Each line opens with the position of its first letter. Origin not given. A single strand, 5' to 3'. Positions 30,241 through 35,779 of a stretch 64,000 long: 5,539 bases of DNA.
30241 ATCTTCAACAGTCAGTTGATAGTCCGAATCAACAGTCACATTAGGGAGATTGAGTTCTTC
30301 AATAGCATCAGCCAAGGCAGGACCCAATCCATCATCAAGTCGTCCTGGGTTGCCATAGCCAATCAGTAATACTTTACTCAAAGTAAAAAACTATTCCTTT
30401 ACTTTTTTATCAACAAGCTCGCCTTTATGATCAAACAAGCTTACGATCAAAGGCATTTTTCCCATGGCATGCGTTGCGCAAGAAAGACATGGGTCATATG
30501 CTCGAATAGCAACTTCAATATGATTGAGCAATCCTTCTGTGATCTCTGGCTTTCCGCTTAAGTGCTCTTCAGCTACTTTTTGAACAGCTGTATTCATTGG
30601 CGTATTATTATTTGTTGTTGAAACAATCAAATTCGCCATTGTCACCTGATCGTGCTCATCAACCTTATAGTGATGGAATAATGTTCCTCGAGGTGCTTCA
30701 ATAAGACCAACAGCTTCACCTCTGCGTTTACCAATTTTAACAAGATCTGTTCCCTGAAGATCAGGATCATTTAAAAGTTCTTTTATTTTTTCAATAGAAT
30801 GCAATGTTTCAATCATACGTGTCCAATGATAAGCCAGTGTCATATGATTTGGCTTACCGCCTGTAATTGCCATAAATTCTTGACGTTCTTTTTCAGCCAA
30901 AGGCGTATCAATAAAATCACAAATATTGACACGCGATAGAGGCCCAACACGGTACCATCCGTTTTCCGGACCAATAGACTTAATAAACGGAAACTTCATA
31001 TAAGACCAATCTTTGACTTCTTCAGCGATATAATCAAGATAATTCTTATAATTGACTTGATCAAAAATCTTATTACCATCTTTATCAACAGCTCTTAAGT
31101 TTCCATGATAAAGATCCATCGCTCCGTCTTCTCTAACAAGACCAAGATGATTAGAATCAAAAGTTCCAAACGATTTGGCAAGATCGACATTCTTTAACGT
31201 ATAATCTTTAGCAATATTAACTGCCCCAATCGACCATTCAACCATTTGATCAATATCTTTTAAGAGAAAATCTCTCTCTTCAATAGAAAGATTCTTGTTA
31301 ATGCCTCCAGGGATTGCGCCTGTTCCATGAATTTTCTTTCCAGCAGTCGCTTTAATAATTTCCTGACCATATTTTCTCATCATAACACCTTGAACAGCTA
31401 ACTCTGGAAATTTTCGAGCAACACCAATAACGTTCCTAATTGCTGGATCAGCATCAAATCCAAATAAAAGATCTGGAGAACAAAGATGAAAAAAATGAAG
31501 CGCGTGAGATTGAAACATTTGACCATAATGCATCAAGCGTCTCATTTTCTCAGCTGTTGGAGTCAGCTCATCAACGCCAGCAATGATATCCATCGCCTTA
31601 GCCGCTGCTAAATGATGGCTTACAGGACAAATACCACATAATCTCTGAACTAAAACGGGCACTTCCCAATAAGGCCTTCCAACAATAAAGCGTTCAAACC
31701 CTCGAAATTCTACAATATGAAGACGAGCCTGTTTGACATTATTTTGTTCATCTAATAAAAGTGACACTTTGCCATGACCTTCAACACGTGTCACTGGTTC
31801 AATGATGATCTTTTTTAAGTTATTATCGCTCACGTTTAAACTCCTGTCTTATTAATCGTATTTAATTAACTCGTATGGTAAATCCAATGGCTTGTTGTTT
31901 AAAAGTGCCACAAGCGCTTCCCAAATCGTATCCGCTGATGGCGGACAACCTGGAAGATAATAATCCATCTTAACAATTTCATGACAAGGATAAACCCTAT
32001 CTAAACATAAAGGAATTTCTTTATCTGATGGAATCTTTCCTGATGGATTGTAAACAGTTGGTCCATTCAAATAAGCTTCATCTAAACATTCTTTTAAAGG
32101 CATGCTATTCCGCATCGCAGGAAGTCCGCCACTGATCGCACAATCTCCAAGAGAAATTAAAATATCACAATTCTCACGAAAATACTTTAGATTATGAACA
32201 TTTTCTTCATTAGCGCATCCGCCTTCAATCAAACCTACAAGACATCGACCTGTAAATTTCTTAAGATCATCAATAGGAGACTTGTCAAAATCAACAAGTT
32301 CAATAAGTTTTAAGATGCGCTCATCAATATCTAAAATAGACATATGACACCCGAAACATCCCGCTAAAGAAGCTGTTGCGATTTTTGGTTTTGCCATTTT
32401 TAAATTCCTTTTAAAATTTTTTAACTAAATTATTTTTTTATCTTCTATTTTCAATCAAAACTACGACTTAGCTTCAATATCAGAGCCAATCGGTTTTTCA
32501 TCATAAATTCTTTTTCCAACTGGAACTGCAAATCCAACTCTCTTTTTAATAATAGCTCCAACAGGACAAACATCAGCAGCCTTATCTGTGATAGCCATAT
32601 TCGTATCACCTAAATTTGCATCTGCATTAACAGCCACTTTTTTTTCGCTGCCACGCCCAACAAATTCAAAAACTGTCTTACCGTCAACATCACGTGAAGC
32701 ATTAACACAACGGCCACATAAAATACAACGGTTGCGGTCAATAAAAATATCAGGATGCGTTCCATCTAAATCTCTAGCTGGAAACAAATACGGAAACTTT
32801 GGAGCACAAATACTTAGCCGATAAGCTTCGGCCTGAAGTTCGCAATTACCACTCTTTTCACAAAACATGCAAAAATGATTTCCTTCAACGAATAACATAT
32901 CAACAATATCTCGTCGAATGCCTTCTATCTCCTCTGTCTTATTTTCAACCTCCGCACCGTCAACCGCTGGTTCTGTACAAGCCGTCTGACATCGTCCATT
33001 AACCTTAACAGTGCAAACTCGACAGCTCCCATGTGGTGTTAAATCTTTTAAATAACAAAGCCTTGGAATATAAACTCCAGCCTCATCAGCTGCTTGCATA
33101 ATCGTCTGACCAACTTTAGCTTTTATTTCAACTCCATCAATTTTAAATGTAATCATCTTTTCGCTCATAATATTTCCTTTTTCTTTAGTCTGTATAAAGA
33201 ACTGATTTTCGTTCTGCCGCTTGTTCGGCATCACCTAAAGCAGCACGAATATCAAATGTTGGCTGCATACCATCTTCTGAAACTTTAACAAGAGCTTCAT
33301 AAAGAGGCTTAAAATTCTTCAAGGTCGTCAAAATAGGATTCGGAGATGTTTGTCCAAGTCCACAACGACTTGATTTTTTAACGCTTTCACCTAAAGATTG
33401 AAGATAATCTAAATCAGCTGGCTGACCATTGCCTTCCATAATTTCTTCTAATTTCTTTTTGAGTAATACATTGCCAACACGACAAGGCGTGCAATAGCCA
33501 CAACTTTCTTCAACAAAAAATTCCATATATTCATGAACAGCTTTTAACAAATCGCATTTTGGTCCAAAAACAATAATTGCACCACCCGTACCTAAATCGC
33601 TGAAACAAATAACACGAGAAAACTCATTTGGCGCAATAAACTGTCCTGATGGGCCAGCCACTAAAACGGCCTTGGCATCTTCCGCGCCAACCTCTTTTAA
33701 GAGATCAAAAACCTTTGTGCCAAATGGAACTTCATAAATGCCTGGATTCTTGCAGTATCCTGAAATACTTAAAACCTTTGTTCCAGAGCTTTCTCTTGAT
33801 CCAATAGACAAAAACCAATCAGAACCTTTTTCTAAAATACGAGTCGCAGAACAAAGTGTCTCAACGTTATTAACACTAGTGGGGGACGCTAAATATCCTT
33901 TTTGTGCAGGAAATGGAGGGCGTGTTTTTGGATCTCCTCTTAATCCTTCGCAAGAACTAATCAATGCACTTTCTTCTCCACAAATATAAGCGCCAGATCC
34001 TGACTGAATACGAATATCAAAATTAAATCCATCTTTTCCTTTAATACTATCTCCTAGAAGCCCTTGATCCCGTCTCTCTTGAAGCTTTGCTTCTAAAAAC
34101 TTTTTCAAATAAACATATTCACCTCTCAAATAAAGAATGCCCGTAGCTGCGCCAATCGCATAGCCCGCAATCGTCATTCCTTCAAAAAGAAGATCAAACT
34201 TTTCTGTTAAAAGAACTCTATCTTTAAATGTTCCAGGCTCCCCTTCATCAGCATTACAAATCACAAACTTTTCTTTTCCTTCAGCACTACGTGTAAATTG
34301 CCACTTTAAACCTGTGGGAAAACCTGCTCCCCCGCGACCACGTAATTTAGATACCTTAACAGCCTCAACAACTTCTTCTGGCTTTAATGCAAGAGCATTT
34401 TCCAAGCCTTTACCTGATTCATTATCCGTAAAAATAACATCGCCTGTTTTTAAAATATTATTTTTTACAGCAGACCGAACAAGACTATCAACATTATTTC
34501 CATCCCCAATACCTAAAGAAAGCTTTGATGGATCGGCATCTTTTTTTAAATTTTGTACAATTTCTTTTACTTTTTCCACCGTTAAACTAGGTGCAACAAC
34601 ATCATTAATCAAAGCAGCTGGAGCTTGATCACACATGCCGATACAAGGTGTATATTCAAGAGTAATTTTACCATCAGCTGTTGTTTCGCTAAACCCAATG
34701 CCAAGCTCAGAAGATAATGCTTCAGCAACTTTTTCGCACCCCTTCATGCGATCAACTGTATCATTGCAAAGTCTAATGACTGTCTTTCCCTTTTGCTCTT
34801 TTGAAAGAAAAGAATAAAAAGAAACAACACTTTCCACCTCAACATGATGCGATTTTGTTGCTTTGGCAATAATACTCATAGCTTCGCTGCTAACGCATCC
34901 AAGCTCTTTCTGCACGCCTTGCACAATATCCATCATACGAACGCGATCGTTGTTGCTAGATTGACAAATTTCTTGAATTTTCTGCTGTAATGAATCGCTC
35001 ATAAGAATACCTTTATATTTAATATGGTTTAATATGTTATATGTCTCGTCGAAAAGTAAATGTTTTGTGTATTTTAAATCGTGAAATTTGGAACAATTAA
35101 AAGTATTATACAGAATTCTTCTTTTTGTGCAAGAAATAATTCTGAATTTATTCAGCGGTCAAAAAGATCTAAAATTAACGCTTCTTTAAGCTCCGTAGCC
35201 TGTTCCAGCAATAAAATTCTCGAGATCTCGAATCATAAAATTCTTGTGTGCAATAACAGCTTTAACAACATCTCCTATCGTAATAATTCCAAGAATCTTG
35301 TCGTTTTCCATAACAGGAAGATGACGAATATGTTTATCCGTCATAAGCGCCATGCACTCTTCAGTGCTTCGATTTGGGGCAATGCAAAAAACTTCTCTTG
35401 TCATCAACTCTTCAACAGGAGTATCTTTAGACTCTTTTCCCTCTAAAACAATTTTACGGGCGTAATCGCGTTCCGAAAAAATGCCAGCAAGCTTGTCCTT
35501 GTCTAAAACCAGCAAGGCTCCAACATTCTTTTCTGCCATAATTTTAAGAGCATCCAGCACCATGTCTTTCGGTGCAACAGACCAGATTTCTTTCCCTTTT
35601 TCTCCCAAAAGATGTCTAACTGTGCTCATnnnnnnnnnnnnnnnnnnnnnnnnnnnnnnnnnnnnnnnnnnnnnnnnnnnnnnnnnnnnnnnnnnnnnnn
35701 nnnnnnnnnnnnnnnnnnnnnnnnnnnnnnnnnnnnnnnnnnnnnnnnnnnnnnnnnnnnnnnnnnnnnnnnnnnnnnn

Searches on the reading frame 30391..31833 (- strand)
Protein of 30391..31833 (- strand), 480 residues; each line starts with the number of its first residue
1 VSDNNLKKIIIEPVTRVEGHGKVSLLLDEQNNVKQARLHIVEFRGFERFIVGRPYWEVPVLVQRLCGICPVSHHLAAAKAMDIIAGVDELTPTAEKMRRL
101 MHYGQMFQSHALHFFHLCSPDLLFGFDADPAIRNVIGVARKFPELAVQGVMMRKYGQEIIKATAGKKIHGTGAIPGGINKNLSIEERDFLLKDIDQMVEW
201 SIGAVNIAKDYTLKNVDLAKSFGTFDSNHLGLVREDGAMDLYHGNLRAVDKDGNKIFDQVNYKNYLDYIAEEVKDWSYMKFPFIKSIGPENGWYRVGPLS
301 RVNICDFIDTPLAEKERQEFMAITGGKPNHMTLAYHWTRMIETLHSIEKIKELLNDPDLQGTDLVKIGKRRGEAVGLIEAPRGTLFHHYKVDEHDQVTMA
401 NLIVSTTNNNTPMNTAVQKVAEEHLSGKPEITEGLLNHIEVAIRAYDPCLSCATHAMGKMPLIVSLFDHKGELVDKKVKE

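Call 81: search_protein_families(library=pfam, proteins=[window:30391-31833:-], max_evalue=0.00001)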
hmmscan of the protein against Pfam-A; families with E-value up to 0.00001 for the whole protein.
window:30391-31833:- (480 aa): 1 family
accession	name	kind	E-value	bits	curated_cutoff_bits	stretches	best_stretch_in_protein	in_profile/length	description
PF00374.24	NiFeSe_Hases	-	2.6e-32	112.9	25.8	2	231-455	283-508/508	Nickel-dependent hydrogenase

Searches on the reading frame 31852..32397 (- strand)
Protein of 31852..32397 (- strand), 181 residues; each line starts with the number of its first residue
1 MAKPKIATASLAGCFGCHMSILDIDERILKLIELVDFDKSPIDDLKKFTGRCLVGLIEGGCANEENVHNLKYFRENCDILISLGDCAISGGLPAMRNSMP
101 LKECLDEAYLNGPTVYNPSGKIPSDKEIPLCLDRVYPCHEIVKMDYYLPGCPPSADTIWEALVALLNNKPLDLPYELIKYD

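Call 81: search_protein_families(library=pfam, proteins=[window:31852-32397:-], max_evalue=0.00001)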
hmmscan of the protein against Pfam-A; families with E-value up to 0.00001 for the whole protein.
window:31852-32397:- (181 aa): 1 family
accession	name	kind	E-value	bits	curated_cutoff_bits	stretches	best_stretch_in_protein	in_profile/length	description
PF01058.29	Oxidored_q6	-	6.7e-27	94.2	27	1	14-165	1-128/128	NADH ubiquinone oxidoreductase, 20 Kd subunit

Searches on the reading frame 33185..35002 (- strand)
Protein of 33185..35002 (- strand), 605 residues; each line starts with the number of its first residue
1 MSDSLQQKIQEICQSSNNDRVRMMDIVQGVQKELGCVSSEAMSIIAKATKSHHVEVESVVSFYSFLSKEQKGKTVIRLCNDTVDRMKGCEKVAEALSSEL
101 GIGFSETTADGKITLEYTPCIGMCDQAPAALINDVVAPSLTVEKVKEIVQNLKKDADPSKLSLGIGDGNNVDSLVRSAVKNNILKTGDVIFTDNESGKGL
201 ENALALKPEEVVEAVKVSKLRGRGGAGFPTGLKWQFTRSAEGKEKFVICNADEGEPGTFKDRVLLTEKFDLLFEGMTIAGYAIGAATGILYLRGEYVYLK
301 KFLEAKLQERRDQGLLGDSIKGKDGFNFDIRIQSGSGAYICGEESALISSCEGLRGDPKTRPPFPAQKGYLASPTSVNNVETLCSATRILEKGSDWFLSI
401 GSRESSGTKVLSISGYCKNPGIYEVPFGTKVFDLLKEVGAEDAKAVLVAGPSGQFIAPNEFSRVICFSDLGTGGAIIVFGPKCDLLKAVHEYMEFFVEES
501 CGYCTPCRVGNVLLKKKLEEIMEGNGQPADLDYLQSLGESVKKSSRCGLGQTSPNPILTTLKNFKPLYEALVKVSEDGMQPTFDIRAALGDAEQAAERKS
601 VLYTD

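Call 15: search_protein_families(library=pfam, proteins=[window:33185-35002:-])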
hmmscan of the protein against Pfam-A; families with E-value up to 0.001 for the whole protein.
window:33185-35002:- (605 aa): 4 families
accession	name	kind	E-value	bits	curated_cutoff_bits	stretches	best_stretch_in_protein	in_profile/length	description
PF01512.22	Complex1_51K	-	6.4e-40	136.9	31.2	1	215-385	1-147/150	Nuo51 FMN-binding domain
PF01257.25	2Fe-2S_thioredx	-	2.2e-39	135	24.8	1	9-153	1-145/145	Thioredoxin-like [2Fe-2S] ferredoxin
PF10589.14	NADH_4Fe-4S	-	1.4e-27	95.8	23.5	1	488-570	2-84/85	NADH-ubiquinone oxidoreductase-F iron-sulfur binding region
PF10531.15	SLBB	-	0.00064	19.9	27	0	413-439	4-30/55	SLBB domain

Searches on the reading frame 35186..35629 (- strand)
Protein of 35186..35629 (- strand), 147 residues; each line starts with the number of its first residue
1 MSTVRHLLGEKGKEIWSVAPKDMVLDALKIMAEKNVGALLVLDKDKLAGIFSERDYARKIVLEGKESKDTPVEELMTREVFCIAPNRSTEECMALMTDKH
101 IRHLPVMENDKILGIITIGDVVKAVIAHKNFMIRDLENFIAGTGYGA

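Call 15: search_protein_families(library=pfam, proteins=[window:35186-35629:-])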
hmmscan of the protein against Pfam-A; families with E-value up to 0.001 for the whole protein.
window:35186-35629:- (147 aa): 1 family
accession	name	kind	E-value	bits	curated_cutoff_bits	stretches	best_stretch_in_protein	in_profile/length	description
PF00571.33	CBS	-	2e-26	92.5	24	2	72-125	1-55/57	CBS domain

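Call 59: find_homologous_proteins(query=window:35186-35629:-, max_evalue=1e-20)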
Query window:35186-35629:- (147 aa): 7943 proteins with E <= 1e-20 among 8000 candidates; the best 120 are listed.
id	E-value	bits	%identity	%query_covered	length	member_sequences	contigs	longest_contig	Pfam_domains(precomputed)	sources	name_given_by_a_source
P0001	1.3e-89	315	99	100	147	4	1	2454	PF00571.34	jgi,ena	-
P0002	1.8e-89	315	99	100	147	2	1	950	PF00571.34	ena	-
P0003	2.0e-64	234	74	100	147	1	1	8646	PF00571.34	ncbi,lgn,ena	-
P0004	7.2e-58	213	68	97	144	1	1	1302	PF00571.34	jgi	-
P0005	1.7e-56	208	67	97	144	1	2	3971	PF00571.34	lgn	-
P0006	8.5e-56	206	66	97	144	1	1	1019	PF00571.34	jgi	-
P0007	8.7e-56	206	66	97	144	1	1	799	PF00571.34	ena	-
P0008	8.8e-56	206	66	97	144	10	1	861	PF00571.34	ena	-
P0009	1.6e-55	205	66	97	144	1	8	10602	PF00571.34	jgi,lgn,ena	-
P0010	1.7e-55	205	66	97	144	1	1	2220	PF00571.34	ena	-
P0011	1.8e-55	205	65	97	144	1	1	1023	PF00571.34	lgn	-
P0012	2.2e-55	204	65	97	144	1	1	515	PF00571.34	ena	-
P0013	2.2e-55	204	65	97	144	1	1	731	PF00571.34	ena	-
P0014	2.5e-55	204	66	97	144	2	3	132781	PF00571.34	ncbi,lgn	-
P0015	3.6e-55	204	66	97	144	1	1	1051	PF00571.34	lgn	-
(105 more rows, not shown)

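Call 60: find_encoding_contigs(protein=P0003, flank=4000, max_places=3)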
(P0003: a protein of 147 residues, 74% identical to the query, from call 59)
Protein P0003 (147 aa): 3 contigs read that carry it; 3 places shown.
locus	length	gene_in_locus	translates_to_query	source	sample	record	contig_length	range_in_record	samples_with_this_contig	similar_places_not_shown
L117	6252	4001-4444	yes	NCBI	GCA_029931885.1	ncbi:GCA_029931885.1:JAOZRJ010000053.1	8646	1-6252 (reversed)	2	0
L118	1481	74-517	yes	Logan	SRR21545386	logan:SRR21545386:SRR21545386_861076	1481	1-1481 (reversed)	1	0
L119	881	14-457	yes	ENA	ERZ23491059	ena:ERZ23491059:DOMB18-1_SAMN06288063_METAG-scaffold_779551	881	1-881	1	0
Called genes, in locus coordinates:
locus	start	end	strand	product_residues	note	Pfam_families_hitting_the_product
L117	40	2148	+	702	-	PF02629:CoA_binding, PF13380:CoA_binding_2, PF13607:Succ_CoA_lig, PF19045:Ligase_CoA_2, PF13549:ATP-grasp_5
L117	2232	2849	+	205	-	PF06971:Put_DNA-bind_N, PF02629:CoA_binding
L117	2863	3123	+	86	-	-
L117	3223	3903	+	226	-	PF02492:cobW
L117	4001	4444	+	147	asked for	PF00571:CBS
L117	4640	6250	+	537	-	?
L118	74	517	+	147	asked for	PF00571:CBS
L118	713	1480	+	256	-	?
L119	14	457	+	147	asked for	PF00571:CBS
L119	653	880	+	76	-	?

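Call 61: find_encoding_contigs(protein=P0001, flank=2500, max_places=3)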
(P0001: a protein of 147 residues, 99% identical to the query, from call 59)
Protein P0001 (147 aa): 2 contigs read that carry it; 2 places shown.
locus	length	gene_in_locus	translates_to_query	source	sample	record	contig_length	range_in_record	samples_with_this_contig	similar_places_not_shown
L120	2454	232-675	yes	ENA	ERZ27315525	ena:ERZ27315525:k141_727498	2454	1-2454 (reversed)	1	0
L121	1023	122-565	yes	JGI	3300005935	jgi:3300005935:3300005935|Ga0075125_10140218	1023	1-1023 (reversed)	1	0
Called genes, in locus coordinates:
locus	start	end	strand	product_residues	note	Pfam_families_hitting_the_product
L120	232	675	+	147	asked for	PF00571:CBS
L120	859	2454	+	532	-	?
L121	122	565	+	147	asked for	PF00571:CBS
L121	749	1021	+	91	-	?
